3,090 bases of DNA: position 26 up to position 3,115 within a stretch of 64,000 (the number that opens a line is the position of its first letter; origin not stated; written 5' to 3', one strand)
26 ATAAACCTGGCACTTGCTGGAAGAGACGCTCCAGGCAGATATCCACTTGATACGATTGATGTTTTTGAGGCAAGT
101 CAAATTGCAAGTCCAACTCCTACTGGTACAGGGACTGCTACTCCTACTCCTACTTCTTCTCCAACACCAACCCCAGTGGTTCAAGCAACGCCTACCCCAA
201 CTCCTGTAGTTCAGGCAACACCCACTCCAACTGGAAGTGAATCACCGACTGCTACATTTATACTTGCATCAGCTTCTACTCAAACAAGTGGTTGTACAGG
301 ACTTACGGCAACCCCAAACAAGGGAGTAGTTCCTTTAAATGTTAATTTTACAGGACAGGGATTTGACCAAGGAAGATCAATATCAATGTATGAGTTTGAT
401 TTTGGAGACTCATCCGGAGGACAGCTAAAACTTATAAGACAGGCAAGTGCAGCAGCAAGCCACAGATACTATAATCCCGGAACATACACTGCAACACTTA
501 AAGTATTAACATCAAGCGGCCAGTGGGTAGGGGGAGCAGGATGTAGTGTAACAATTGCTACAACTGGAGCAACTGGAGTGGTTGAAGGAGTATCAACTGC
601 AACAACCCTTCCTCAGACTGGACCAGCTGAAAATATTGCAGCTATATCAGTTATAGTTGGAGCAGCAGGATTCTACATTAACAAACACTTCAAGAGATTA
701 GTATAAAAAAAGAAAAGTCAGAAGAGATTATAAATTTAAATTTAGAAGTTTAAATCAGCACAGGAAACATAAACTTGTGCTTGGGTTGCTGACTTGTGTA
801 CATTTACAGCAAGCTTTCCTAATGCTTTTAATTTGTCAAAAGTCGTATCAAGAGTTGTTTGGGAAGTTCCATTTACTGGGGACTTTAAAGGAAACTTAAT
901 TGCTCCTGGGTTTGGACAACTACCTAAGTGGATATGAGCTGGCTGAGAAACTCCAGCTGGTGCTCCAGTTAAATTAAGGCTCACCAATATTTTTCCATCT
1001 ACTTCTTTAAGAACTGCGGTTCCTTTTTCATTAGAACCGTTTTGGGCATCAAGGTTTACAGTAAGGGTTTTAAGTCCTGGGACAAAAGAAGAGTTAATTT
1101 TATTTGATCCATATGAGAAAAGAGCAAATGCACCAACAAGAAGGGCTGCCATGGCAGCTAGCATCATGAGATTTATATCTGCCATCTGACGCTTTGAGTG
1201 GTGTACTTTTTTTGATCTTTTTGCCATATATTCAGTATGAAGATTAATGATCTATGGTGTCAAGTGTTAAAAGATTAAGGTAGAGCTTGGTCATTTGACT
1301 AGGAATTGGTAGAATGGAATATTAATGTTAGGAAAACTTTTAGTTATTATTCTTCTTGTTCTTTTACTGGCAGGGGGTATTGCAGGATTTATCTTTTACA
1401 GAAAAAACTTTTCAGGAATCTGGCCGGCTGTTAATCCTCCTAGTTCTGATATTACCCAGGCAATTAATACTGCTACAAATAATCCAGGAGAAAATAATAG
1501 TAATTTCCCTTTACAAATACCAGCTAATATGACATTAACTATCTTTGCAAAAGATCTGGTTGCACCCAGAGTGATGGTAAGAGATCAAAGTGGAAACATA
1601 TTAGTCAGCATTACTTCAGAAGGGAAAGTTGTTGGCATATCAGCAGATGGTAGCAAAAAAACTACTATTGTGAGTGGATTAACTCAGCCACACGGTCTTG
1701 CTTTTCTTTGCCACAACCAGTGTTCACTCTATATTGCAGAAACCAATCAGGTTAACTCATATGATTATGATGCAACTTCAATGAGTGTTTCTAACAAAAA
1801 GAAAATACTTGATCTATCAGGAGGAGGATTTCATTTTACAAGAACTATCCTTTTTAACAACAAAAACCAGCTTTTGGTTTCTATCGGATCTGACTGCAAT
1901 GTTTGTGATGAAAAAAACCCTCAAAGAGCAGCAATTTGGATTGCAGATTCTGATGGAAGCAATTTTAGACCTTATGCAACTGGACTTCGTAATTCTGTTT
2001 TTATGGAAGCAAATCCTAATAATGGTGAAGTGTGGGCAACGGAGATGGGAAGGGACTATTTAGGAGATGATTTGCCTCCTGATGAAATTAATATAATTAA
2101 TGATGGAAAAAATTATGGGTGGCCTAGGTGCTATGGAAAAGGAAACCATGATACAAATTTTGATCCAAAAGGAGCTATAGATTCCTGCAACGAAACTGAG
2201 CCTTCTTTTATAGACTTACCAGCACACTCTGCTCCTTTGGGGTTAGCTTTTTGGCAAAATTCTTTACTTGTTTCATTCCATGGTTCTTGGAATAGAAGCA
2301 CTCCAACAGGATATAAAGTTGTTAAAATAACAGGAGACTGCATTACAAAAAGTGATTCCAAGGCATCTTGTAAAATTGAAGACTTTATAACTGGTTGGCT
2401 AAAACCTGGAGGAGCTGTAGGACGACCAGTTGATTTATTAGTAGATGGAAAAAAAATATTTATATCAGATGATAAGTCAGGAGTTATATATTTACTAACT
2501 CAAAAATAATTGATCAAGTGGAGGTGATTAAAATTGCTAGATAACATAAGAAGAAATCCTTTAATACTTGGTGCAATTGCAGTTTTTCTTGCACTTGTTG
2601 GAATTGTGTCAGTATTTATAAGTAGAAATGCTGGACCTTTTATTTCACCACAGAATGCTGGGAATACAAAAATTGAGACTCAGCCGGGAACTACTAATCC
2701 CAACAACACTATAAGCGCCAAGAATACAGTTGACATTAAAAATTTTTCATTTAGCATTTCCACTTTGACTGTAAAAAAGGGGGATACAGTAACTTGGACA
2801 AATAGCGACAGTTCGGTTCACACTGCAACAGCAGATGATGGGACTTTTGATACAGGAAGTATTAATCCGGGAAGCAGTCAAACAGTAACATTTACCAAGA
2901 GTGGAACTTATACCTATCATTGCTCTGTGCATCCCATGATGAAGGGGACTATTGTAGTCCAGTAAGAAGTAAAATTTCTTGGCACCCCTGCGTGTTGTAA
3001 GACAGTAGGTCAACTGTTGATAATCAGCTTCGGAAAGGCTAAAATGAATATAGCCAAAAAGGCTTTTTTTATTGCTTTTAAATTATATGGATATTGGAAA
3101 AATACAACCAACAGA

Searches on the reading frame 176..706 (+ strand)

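Call 46: search_protein_families(library=pfam, proteins=[window:176-706:+], max_evalue=0.001)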
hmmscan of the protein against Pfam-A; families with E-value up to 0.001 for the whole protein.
window:176-706:+ (176 aa): 2 families
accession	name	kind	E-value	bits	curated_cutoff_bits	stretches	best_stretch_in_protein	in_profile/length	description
PF18911.6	PKD_4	-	7.8e-10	39.1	27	1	52-117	16-75/85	PKD domain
PF00801.26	PKD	-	4.7e-06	27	23.5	1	43-110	2-65/80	PKD domain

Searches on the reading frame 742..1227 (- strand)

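Call 46: search_protein_families(library=pfam, proteins=[window:742-1227:-], max_evalue=0.001)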
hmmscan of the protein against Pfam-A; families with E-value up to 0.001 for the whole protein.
window:742-1227:- (161 aa): 1 family
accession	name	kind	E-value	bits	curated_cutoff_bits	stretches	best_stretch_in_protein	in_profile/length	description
PF07452.17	CHRD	-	0.00019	22.7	24.1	1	63-148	15-108/117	CHRD domain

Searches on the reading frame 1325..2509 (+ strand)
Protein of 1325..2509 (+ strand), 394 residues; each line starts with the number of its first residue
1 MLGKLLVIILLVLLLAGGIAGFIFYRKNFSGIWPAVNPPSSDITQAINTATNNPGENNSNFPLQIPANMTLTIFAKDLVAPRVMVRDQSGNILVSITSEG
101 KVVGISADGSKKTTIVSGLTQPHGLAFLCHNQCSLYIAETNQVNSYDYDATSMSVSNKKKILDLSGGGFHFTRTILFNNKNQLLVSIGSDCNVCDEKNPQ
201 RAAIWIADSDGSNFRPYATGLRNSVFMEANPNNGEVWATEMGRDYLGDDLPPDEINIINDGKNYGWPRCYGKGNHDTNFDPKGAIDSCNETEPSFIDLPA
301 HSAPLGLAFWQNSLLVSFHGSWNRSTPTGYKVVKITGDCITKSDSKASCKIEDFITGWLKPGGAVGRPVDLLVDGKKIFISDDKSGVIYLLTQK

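Call 24: search_protein_families(library=pfam, proteins=[window:1325-2509:+], max_evalue=0.01)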
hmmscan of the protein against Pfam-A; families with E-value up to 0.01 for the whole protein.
window:1325-2509:+ (394 aa): 3 families
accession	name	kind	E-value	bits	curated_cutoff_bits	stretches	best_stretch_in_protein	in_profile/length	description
PF07995.17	GSDH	-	5.8e-15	55.8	25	1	139-321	80-272/332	Glucose / Sorbosone dehydrogenase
PF22807.2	TrAA12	-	2.6e-12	46.2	30.9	1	78-393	4-380/463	TrAA12-like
PF08450.18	SGL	-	0.0011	19.1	26.3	0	83-138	188-243/246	SMP-30/Gluconolactonase/LRE-like region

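Call 75: find_encoding_contigs(protein=window:1325-2509:+, flank=10000, max_places=1)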
Protein window:1325-2509:+ (394 aa): no gene with exactly this product is on record in the collection.

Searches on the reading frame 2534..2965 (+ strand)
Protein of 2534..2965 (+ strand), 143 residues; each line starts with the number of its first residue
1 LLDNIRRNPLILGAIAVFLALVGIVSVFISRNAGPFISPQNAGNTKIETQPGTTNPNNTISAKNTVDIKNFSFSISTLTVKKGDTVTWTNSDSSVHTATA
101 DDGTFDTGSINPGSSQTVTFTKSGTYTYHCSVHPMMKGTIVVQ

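Call 24: search_protein_families(library=pfam, proteins=[window:2534-2965:+], max_evalue=0.01)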
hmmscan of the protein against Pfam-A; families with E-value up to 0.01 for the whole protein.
window:2534-2965:+ (143 aa): 2 families
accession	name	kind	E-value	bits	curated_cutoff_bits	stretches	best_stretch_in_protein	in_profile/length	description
PF13473.12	Cupredoxin_1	-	3.7e-13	49.8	27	1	63-142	22-104/104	Cupredoxin-like domain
PF00127.26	Copper-bind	-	4.9e-12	46.6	21.2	1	62-143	3-99/99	Copper binding proteins, plastocyanin/azurin family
